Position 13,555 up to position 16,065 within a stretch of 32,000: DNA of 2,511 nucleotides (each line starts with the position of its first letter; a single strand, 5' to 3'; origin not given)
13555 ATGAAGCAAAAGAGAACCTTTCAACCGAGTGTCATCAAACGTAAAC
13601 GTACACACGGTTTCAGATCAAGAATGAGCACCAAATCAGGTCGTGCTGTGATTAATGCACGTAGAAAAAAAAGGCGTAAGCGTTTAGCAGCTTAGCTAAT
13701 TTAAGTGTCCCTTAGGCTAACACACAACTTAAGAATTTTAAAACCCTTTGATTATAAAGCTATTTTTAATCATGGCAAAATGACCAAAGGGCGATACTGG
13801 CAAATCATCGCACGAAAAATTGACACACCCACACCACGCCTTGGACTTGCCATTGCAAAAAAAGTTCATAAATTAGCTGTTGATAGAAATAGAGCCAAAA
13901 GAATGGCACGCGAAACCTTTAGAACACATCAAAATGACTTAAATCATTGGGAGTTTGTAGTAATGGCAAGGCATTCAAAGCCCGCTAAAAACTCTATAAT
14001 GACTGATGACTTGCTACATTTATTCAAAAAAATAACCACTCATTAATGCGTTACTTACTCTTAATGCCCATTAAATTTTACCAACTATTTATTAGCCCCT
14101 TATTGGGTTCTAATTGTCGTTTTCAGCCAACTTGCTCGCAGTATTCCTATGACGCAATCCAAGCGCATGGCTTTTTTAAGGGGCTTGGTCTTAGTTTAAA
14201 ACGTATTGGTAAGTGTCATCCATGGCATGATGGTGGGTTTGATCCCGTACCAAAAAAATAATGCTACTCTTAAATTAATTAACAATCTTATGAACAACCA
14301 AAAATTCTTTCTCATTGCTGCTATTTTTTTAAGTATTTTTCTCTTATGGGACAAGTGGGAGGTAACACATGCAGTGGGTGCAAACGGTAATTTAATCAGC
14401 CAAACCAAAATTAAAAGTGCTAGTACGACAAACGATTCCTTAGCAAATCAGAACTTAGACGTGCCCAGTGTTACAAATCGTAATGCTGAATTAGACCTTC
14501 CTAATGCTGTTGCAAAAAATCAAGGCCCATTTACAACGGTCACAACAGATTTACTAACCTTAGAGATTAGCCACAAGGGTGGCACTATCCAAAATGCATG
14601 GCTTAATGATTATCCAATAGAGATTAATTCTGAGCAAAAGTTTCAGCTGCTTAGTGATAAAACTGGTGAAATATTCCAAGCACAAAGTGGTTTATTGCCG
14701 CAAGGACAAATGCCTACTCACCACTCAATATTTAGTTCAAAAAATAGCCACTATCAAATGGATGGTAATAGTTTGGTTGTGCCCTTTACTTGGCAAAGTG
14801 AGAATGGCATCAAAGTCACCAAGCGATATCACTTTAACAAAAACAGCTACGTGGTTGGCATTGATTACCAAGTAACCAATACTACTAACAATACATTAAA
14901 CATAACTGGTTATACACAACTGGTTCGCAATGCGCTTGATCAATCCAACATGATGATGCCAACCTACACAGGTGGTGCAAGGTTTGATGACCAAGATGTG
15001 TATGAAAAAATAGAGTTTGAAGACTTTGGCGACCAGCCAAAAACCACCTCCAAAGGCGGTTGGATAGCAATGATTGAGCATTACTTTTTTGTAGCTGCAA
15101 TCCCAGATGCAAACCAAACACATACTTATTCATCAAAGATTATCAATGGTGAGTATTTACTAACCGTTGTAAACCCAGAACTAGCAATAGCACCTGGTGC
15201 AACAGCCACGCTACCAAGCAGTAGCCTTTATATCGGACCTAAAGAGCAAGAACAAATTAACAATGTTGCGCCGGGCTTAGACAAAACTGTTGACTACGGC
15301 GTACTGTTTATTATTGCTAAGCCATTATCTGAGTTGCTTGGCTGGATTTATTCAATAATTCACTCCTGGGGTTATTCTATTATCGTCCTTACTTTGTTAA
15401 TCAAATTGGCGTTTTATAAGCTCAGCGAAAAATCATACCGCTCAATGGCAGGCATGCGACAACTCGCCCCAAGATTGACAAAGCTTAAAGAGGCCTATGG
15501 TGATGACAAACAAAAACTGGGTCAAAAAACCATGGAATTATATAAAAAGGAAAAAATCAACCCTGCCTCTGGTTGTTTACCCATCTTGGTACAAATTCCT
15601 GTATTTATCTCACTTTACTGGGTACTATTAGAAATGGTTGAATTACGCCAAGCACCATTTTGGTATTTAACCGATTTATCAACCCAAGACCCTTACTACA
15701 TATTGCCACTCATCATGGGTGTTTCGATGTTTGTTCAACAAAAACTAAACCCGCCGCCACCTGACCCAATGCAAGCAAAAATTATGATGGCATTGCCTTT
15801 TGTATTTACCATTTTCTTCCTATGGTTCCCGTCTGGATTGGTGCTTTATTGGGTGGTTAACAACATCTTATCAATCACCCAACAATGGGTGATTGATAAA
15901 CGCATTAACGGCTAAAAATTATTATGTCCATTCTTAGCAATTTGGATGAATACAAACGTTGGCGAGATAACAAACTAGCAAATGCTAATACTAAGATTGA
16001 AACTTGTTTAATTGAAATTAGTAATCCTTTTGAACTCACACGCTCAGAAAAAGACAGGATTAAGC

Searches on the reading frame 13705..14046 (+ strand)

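Call 52: search_protein_families(library=pfam, proteins=[window:13705-14046:+], max_evalue=0.001)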
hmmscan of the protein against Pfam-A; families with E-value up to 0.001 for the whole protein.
window:13705-14046:+ (113 aa): 1 family
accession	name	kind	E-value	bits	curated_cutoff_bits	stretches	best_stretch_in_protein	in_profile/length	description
PF00825.24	Ribonuclease_P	-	2.1e-24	86.1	22.3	1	7-110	3-108/109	Ribonuclease P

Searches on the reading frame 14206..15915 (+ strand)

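Call 52: search_protein_families(library=pfam, proteins=[window:14206-15915:+], max_evalue=0.001)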
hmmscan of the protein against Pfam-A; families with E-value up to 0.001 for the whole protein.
window:14206-15915:+ (569 aa): 2 families
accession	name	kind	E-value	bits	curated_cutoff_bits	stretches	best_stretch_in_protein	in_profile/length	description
PF14849.12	YidC_periplas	-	9.2e-74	249.3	24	1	111-375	3-281/283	YidC periplasmic domain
PF02096.25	60KD_IMP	-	1.2e-61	207.8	35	1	388-564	1-162/163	60Kd inner membrane protein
